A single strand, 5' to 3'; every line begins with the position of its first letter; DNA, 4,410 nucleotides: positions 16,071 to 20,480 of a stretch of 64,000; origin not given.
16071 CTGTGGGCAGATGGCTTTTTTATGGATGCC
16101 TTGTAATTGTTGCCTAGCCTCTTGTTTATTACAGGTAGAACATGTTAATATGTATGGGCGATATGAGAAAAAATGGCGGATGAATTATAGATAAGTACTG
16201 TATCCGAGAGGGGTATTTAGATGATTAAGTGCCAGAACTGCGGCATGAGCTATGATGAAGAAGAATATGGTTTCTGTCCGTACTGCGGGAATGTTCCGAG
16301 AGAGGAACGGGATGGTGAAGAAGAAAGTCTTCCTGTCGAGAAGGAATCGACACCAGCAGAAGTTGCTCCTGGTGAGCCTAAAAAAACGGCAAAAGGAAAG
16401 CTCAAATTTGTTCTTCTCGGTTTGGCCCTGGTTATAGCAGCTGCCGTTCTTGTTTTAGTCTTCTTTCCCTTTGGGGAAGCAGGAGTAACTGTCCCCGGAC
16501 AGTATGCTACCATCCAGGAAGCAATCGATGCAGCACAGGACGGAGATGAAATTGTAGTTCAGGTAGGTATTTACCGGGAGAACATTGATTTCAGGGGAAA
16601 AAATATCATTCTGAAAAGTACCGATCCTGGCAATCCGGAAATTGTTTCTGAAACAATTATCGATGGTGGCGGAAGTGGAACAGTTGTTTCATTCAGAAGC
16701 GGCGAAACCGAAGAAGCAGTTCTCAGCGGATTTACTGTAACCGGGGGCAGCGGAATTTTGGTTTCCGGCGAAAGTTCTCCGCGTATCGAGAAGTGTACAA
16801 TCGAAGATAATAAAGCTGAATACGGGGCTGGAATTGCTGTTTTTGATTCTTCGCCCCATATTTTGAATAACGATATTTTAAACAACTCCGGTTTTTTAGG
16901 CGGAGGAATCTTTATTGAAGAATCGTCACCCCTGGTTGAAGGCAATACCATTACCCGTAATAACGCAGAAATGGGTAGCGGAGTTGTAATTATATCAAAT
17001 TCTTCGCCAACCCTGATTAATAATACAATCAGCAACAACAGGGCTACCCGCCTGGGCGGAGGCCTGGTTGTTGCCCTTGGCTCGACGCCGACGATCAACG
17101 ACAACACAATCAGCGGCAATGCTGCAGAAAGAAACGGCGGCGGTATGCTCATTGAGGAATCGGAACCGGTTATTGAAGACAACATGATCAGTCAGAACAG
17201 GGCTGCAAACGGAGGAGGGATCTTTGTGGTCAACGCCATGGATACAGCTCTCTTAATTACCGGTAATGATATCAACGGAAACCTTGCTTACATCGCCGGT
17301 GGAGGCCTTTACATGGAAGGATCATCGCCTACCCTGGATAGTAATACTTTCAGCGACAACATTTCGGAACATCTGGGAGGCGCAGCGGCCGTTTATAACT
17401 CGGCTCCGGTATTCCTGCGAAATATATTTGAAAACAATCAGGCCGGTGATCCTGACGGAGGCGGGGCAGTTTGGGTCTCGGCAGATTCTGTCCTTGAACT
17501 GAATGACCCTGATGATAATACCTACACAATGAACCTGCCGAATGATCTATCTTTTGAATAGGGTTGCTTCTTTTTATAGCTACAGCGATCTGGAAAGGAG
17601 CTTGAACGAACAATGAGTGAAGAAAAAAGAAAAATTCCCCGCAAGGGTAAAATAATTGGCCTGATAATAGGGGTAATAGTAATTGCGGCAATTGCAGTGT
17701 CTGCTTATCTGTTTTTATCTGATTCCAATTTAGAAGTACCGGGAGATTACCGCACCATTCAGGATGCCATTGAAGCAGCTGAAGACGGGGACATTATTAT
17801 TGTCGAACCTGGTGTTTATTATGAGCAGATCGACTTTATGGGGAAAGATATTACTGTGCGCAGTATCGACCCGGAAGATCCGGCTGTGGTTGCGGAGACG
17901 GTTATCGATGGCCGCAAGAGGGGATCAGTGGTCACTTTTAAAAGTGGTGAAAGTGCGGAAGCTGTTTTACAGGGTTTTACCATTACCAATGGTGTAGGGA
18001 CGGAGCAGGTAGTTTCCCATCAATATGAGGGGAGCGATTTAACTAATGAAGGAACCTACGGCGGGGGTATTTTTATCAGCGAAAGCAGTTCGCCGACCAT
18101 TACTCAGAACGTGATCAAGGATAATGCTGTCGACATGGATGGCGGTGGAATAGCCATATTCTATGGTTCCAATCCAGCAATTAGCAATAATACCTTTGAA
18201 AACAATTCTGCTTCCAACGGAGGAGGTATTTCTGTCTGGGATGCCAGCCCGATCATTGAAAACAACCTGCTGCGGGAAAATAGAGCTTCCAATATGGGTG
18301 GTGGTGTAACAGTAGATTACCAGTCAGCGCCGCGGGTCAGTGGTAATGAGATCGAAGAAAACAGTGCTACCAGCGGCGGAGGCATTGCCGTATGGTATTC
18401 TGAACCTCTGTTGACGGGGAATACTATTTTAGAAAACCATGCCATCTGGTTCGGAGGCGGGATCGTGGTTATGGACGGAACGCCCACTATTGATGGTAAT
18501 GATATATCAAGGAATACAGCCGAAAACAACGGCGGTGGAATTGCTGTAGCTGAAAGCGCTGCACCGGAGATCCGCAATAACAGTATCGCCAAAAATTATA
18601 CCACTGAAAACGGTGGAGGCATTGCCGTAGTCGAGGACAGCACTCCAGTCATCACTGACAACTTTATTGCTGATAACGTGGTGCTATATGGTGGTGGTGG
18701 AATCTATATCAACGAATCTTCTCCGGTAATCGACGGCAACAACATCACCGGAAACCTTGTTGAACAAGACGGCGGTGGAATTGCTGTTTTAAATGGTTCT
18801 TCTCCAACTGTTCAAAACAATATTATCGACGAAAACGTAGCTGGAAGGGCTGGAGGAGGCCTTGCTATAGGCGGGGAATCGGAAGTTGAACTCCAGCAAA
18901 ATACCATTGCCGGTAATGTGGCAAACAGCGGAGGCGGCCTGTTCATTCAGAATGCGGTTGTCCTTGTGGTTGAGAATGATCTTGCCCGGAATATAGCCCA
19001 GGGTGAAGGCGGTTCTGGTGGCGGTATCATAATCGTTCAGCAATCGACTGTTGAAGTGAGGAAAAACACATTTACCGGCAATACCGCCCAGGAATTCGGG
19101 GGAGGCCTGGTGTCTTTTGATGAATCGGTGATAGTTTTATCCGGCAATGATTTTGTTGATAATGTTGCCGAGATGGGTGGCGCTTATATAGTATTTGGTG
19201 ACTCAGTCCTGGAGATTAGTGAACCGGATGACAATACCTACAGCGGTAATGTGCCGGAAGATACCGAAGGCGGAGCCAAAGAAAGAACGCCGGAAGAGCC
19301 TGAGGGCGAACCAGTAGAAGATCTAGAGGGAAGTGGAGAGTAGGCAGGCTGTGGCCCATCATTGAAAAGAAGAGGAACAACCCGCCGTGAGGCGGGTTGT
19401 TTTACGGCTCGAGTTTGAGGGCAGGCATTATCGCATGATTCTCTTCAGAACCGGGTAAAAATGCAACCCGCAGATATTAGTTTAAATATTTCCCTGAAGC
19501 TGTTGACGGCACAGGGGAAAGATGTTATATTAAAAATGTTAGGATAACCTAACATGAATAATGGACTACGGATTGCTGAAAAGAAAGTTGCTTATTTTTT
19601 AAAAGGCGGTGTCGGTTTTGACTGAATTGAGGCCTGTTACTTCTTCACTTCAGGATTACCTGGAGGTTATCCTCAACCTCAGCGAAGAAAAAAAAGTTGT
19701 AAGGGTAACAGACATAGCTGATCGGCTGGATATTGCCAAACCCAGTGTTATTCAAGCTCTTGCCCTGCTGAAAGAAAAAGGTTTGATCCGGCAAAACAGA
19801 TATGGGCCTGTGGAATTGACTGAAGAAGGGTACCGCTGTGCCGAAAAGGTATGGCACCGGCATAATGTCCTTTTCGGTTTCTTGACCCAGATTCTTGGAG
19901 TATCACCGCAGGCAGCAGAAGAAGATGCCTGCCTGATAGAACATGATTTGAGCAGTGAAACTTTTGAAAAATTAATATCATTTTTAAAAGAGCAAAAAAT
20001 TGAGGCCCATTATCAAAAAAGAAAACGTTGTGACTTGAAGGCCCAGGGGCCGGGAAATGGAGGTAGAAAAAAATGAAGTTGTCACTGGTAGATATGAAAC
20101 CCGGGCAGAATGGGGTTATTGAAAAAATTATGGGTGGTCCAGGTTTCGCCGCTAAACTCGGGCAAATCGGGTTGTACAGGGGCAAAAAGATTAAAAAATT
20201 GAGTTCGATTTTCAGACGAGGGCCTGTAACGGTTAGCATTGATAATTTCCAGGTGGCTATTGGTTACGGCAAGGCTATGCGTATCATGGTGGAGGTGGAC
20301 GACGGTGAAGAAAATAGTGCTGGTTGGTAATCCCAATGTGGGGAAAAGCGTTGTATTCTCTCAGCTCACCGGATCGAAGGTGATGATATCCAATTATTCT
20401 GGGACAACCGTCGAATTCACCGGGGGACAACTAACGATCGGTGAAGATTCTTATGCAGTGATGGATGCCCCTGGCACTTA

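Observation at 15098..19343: Three-gene surface module: repeat lipoprotein plus two tandem paralogous beta-helix membrane proteins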

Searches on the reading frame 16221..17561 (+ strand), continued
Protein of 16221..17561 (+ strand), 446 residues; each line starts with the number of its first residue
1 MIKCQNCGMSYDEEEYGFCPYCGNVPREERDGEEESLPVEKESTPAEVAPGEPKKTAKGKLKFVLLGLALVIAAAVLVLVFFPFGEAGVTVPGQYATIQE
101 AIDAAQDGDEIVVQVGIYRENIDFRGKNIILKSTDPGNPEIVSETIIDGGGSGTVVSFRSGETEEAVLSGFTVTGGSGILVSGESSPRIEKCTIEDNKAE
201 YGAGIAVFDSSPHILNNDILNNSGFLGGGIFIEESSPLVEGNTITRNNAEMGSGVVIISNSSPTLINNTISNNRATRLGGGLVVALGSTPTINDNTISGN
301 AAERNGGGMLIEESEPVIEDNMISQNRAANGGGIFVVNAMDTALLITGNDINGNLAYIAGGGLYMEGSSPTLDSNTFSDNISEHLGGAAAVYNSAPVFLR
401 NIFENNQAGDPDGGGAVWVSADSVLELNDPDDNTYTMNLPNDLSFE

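Call 34: predict_structure(alignment_id=A1)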
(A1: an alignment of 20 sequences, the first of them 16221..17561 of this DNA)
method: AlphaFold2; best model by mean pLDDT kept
length: 446 residues; sequences in the alignment: 20
mean_pLDDT: 87.7   pTM: 0.77
mean pLDDT of the five models: 87.7, 87.1, 86.6, 86.3, 85.5
residues with pLDDT >= 90: 338; 70-90: 48; 50-70: 20; < 50: 40
segments of 3 or more residues with pLDDT < 50: 28-61, 81-86
pLDDT, mean of each block of 10 residues (from residue 1): 82 78 64 32 32 34 60 64 49 85 94 95 96 95 96 93 96 97 97 97 96 99 95 98 98 96 99 95 97 99 97 97 98 94 89 98 96 98 98 96 98 96 93 97 95
secondary structure, 60 per line:
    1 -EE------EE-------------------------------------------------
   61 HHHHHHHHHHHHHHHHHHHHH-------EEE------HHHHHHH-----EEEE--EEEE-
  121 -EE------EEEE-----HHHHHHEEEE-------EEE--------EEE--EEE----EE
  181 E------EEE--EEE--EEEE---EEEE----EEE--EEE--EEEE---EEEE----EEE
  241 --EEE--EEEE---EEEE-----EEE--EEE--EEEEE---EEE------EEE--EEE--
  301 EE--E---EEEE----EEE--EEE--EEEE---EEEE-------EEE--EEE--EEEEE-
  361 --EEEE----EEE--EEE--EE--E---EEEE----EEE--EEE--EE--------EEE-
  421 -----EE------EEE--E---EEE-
elements in order: H61-81 E89-91 H98-104 E110-113 E116-119 E130-133 H139-144 E145-148 E156-158 E167-169 E172-174 E179-181 E188-190 E193-195 E198-201 E205-208 E213-215 E218-220 E223-226 E230-233 E238-240 E243-245 E248-251 E255-258 E264-266 E269-271 E274-278 E282-284 E291-293 E296-298 E309-312 E317-319 E322-324 E327-330 E334-337 E345-347 E350-352 E355-359 E363-366 E371-373 E376-378 E389-392 E397-399 E402-404 E417-419 E434-436 E443-445

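Call 75: find_encoding_contigs(protein=P0099, flank=6000, max_places=1)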
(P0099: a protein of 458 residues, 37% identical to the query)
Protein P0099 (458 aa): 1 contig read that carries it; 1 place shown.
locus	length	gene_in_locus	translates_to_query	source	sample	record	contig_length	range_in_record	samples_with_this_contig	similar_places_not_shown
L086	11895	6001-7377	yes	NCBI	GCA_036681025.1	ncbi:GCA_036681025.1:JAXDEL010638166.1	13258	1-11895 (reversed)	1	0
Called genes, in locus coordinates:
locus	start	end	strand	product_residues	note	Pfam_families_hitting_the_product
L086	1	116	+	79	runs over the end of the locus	PF12773:DZR (faint), PF13240:Zn_Ribbon_1 (weak)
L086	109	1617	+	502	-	PF12773:DZR (faint), PF22842:Pel9A-like_beta_helix (faint), PF13229:Beta_helix, PF05048:NosD, PF13229:Beta_helix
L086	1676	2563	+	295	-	PF12796:Ank_2, PF24521:Ank_KRIT1 (weak), PF12796:Ank_2, PF13857:Ank_5, PF00023:Ank, PF13637:Ank_4, PF00023:Ank, PF12796:Ank_2, +4 more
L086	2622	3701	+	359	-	-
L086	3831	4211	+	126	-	PF13646:HEAT_2 (weak)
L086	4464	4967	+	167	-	PF12773:DZR (faint)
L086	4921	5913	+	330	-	-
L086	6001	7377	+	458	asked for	PF12773:DZR (faint), PF13248:Zn_ribbon_3 (weak), PF13240:Zn_Ribbon_1 (weak), PF05048:NosD (weak), PF13229:Beta_helix (weak), PF05048:NosD, PF13229:Beta_helix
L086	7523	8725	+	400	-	PF12796:Ank_2, PF13857:Ank_5, PF13637:Ank_4, PF12796:Ank_2, PF13637:Ank_4, PF12796:Ank_2, PF12796:Ank_2, PF12796:Ank_2, +12 more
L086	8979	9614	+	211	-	-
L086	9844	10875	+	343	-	PF10988:DUF2807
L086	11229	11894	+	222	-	?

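Call 76: find_encoding_contigs(protein=P0083, flank=6000, max_places=1)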
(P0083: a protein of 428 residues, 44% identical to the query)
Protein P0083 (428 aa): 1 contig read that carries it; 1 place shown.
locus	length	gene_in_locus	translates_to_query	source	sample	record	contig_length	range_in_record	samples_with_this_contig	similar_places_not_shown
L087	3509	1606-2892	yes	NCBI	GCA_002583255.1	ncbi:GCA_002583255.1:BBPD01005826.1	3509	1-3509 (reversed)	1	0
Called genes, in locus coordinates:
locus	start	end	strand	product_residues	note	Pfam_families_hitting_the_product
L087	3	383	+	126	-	?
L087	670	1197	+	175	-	PF13240:Zn_Ribbon_1 (weak), PF13248:Zn_ribbon_3 (faint)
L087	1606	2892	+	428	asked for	PF13240:Zn_Ribbon_1 (weak), PF13248:Zn_ribbon_3 (weak), PF07602:DUF1565 (faint), PF13229:Beta_helix, PF05048:NosD, PF05048:NosD, PF13229:Beta_helix, PF05048:NosD, +1 more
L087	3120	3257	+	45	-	PF04255:DUF433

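Call 93: search_protein_families(library=phrogs, proteins=[window:16221-17561:+], max_evalue=0.001)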
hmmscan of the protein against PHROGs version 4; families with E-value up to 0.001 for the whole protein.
window:16221-17561:+ (446 aa): 1 family
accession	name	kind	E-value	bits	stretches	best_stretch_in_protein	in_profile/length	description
phrog_27126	-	connector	0.00055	19.2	1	93-136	486-529/728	neck protein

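Call 94: search_protein_families(library=padloc, proteins=[window:16221-17561:+], max_evalue=0.001)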
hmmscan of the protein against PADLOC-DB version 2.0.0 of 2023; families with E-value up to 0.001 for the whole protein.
window:16221-17561:+ (446 aa): 0 families

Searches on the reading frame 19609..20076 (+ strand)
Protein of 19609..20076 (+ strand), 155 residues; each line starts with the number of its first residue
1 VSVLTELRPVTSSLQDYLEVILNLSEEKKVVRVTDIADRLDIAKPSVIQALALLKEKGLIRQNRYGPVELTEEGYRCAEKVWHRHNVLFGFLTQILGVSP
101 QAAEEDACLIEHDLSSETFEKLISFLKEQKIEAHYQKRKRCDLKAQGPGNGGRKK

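Call 13: search_protein_families(library=pfam, proteins=[window:19609-20076:+], max_evalue=0.001)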
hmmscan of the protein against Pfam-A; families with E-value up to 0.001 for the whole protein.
window:19609-20076:+ (155 aa): 7 families
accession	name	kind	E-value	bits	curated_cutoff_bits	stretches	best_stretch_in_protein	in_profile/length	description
PF02742.21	Fe_dep_repr_C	-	1.6e-16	60.5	27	1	71-135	1-65/70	Iron dependent repressor, metal binding and dimerisation domain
PF01325.25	Fe_dep_repress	-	2.8e-14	53.5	26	1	11-66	3-58/60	Iron dependent repressor, N-terminal DNA binding domain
PF12802.13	MarR_2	-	9.2e-07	29.4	27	1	20-62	10-52/61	MarR family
PF09339.16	HTH_IclR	-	2.8e-06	27.4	22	1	19-63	7-51/52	IclR helix-turn-helix domain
PF13545.12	HTH_Crp_2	-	9.5e-05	22.7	27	1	32-69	24-60/70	Crp-like helix-turn-helix domain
PF02082.26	Rrf2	-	0.00013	22.5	30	1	18-64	9-57/132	Iron-dependent Transcriptional regulator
PF01022.26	HTH_5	-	0.00063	20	22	0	19-61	6-46/47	Bacterial regulatory protein, arsR family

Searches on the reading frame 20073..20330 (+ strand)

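Call 13: search_protein_families(library=pfam, proteins=[window:20073-20330:+], max_evalue=0.001)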
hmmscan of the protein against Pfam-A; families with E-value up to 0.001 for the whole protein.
window:20073-20330:+ (85 aa): 1 family
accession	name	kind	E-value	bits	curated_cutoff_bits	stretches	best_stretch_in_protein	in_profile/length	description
PF04023.20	FeoA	-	3.7e-14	53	23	1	4-74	2-73/74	FeoA domain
